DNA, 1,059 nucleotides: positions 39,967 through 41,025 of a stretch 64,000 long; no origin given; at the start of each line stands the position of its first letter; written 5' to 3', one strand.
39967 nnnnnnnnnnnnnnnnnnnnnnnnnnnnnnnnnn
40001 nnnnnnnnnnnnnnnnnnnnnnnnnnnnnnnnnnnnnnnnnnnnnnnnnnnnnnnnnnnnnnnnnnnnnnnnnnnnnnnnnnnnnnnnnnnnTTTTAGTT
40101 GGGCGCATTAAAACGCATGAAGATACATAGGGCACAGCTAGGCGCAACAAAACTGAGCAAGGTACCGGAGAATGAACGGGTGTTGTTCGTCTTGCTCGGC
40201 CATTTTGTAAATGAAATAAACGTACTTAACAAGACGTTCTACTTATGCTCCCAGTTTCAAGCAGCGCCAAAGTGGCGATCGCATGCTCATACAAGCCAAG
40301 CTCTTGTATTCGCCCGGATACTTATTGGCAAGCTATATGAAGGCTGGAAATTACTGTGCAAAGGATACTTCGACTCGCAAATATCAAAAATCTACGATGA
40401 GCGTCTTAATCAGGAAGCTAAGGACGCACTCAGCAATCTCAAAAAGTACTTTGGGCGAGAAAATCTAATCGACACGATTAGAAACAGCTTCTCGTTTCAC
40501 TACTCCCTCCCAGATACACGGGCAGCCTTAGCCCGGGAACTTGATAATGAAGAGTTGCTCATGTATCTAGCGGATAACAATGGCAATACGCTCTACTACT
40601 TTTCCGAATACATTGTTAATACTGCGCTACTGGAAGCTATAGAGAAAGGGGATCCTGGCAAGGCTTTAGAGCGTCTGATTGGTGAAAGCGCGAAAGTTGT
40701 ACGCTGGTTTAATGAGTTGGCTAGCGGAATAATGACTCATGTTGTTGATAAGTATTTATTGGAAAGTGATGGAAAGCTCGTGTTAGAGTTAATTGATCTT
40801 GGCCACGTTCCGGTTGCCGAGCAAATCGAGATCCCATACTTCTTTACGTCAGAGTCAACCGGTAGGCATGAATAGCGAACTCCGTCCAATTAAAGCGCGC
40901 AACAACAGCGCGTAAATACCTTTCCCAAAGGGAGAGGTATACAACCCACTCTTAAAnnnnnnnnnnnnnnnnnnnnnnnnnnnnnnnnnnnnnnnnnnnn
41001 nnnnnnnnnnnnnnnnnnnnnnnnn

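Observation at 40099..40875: AT-rich orphan ORF with no recognisable family, immediately downstream of the islet and the xth/crc-like gene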

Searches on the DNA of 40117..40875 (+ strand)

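Call 80: search_rna_families(sources=[L009, L015, L066, L021, L039, L029, L064], threshold=gathering)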
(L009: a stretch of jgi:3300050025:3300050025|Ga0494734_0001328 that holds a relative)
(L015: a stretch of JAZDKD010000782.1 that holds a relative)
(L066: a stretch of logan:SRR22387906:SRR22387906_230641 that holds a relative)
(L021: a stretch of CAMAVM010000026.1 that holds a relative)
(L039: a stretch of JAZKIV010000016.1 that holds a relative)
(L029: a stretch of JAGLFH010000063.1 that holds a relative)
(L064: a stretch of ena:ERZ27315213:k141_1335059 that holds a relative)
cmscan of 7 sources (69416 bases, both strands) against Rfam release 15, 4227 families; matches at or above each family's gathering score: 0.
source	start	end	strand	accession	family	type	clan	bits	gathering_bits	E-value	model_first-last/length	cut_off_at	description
